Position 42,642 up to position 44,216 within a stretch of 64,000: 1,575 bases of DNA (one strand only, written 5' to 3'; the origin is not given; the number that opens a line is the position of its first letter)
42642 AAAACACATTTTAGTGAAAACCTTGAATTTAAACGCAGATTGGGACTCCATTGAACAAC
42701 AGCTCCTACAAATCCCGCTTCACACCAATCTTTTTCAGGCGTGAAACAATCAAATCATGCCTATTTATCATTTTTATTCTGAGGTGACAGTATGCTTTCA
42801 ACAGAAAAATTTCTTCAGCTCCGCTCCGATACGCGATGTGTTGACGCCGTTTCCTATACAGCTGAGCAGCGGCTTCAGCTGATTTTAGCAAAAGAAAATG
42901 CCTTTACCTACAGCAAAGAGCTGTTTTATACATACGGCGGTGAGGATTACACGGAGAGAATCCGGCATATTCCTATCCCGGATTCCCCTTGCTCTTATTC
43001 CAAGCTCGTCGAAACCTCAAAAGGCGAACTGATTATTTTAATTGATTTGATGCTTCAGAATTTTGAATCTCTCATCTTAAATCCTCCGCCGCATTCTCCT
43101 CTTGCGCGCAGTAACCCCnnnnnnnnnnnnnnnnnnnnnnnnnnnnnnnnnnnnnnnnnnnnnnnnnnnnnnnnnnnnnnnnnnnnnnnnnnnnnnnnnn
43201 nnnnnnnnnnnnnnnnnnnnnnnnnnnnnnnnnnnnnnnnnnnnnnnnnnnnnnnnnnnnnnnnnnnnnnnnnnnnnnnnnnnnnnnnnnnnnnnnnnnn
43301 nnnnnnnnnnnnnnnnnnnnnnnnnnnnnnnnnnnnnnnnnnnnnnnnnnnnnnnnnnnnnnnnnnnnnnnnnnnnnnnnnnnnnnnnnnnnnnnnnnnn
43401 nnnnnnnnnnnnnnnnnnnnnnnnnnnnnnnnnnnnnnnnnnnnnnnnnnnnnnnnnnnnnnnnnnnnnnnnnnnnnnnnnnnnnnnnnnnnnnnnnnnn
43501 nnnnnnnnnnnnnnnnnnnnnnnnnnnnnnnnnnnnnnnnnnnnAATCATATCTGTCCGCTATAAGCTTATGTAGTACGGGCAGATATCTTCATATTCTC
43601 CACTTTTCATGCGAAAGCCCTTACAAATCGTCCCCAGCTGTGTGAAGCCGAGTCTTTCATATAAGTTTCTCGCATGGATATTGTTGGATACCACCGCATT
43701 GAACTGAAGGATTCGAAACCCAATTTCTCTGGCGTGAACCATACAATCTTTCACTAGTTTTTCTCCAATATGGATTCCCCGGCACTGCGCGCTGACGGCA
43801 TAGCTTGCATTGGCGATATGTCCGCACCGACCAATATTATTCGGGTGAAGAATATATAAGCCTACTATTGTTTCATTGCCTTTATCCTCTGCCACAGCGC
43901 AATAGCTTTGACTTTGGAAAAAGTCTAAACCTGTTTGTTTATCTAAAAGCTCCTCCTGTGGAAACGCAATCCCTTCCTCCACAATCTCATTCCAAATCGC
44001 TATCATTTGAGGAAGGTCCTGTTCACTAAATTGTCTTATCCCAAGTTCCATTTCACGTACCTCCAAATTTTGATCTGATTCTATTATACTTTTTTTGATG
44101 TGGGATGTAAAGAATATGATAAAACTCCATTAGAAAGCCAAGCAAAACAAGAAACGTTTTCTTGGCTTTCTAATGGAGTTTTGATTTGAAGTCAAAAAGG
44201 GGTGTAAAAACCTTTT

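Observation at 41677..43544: CAP12/PycTIR-type TIR-like gene placed as third gene behind McrBC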

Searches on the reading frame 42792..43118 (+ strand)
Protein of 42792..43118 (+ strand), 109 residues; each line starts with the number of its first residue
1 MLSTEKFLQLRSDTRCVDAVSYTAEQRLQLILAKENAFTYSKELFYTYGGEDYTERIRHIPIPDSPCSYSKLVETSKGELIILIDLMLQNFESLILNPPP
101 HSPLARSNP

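Call 56: predict_structure(alignment_id=A3)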
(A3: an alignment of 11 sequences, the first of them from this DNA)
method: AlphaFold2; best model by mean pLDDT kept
length: 109 residues; sequences in the alignment: 11
mean_pLDDT: 87.5   pTM: 0.80
mean pLDDT of the five models: 87.5, 86.5, 82.6, 81.9, 79.1
residues with pLDDT >= 90: 65; 70-90: 32; 50-70: 10; < 50: 2
segments of 3 or more residues with pLDDT < 50: none
pLDDT, mean of each block of 10 residues (from residue 1): 91 89 89 96 89 95 77 93 97 85 58
secondary structure, 60 per line:
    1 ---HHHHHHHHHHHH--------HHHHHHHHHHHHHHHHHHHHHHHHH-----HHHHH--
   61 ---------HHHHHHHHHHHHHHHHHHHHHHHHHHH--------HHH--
elements in order: H4-15 H24-48 H54-58 H70-96

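Call 60: search_protein_representatives(alignment_id=A3)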
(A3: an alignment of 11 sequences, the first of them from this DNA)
Query: 11 sequences, 106 profile positions. Proteins with E-value up to 0.001 (for the whole library): 240; up to 1e-10: 45; up to 1e-30: 2. The best 150 are listed.
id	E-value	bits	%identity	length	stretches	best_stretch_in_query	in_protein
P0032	2.8e-40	152.7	-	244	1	1-104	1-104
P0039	1.5e-33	131.1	-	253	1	1-105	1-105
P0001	2.9e-18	81.9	-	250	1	1-105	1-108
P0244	4.2e-18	81.4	-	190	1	5-99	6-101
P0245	1.1e-17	80.1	-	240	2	14-101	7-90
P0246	1.5e-16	76.4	-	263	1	1-99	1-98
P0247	2.1e-15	72.7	-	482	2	7-95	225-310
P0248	3.7e-15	71.9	-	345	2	6-100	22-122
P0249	5.9e-15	71.3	-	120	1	1-97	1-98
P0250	7.8e-15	70.9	-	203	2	1-91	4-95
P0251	1.4e-14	70.0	-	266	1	4-101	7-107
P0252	1.5e-14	70.0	-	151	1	4-97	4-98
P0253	4.8e-14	68.3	-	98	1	3-96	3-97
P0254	6.7e-14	67.9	-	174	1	4-97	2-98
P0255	2.0e-13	66.3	-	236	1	4-100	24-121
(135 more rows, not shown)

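Call 66: search_protein_families(library=pfam, alignment_id=A3, max_evalue=10)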
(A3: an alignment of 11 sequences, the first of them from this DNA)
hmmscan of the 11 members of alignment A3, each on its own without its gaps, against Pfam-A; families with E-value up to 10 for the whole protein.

A. member 1, seq(109 aa): 0 families

B. families by the number of members that match (of 11 scanned): 4 families
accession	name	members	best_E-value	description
PF25100.1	DUF7809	1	0.034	Domain of unknown function (DUF7809)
PF03937.21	Sdh5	1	0.047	Flavinator of succinate dehydrogenase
PF11458.13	Mistic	1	0.089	Membrane-integrating protein Mistic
PF21312.3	ORC1_wHTH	1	0.097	Origin recognition complex subunit 1 C-terminal winged HTH domain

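Call 69: fold_search(model_id=the predicted structure, library=pdb)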
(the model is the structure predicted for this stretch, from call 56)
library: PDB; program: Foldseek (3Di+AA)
matches with E <= 10: 175; with E <= 0.001: 0
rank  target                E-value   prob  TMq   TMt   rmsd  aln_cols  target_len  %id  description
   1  2awc                  7.2e-01  0.15  0.26  0.23  10.7       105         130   16  deoxy-DcrH-Hr (released 2006-08-15)
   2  6r6n_A                7.6e-01  0.41  0.40  0.39   7.8       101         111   11  Recombinantly produced Kusta0087/Kusta0088 Complex, C32M/C101M mutant (released 2019-10-02)
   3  1eh1                  1.0e+00  0.20  0.29  0.18  16.6        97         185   21  RIBOSOME RECYCLING FACTOR FROM THERMUS THERMOPHILUS (released 2000-11-15)
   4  6r6m_A                1.1e+00  0.38  0.41  0.40   7.6        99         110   11  Kusta0087/Kusta0088 Complex purified from Kuenenia stuttgartiensis (released 2019-10-02)
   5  2avk                  1.2e+00  0.12  0.26  0.23  10.8       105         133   16  met-azido-DcrH-Hr (released 2006-08-08)
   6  6r6o_A                1.3e+00  0.38  0.42  0.42   7.6       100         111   11  Recombinantly produced Kusta0087/Kusta0088 Complex, C32G/wt mutant (released 2019-10-02)
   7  3waq                  1.7e+00  0.14  0.30  0.26  10.5       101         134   15  Hemerythrin-like domain of DcrH I119E mutant (met) (released 2014-03-19)
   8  3rkg                  1.8e+00  0.08  0.23  0.10  18.6       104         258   12  Structural and Functional Characterization of the Yeast Mg2+ Channel Mrs2 (released 2012-04-18)
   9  8fih_A                2.0e+00  0.14  0.30  0.31  14.7        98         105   11  Multi-state design of two-state switchable hinge proteins (released 2023-08-16)
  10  9g9h_B                2.2e+00  0.11  0.27  0.24  10.9       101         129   17  CryoEM structure of Enterococcus italicus Csm-crRNA-CTR1 complex bound to pNppA3 and AMPNPP (released 2025-01-29)
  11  4kdd                  2.3e+00  0.12  0.27  0.18  16.4        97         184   14  Structure of Mycobacterium tuberculosis ribosome recycling factor in presence of detergent (released 2014-03-12)
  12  1i6z_MODEL_1_A        2.5e+00  0.11  0.32  0.27  17.7       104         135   15  BAG DOMAIN OF BAG1 COCHAPERONE (released 2001-09-06)
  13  7aqd_R                2.8e+00  0.04  0.20  0.07  19.5       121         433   16  Structure of the bacterial RQC complex (Translocating State) (released 2020-11-25)
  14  1yjg_D                3.0e+00  0.11  0.33  0.25  14.3       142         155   13  Variable Small Protein 1 of Borrelia turicatae (VspA or Vsp1) (released 2006-01-24)
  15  1wqg                  3.0e+00  0.11  0.28  0.17  16.6        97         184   14  Crystal structure of ribosome recycling factor from Mycobacterium Tuberculosis (released 2005-02-22)
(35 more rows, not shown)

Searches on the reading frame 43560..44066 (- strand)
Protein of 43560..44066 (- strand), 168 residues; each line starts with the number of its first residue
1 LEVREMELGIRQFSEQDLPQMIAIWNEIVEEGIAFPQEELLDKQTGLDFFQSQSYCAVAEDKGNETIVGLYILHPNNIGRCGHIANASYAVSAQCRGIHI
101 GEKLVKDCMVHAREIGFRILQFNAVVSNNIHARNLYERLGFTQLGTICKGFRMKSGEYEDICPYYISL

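Call 3: search_protein_families(library=pfam, proteins=[window:43560-44066:-], max_evalue=0.01)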
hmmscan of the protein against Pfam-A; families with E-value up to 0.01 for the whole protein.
window:43560-44066:- (168 aa): 5 families
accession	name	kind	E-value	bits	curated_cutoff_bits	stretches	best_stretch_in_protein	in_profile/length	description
PF00583.31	Acetyltransf_1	-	5.6e-14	52.9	20.7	1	40-141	16-116/116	Acetyltransferase (GNAT) family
PF13508.13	Acetyltransf_7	-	7.3e-10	39.5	27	1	54-142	3-83/84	Acetyltransferase (GNAT) domain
PF13673.13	Acetyltransf_10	-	2.7e-07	31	23.6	1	28-147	5-113/128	Acetyltransferase (GNAT) domain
PF13420.13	Acetyltransf_4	-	2.4e-06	28.1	24.3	1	10-160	1-152/155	Acetyltransferase (GNAT) domain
PF13302.13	Acetyltransf_3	-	3e-05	25.2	25.4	1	8-142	2-138/138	Acetyltransferase (GNAT) domain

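Call 90: find_encoding_contigs(protein=window:43560-44051:-, flank=8000, max_places=8)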
Protein window:43560-44051:- (163 aa): 7 contigs read that carry it; 1 place shown.
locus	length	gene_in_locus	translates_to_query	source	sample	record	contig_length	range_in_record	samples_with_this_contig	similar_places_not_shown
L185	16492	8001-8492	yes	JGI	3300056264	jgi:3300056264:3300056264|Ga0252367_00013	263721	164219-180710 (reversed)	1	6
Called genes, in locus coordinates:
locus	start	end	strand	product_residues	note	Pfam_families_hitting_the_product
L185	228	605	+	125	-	-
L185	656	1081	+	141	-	-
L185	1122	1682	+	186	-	-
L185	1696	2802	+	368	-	PF13240:Zn_Ribbon_1 (weak)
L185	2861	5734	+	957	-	PF00082:Peptidase_S8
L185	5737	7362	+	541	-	-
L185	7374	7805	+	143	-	PF12773:DZR, PF13240:Zn_Ribbon_1 (weak), PF17032:Zn_ribbon_15 (faint), PF13240:Zn_Ribbon_1 (weak)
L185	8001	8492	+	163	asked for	PF13420:Acetyltransf_4 (weak), PF00583:Acetyltransf_1, PF13673:Acetyltransf_10, PF13508:Acetyltransf_7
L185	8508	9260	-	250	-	PF10137:CAP12-PCTIR_TIR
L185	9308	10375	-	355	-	PF10117:McrBC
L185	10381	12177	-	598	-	PF20720:nSTAND3 (weak), PF07728:AAA_5, PF28529:McrB_lid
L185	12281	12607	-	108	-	PF07784:DUF1622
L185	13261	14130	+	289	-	PF12833:HTH_18, PF00165:HTH_AraC (faint)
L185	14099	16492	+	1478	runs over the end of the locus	PF18998:Flg_new_2, PF24517:CBM96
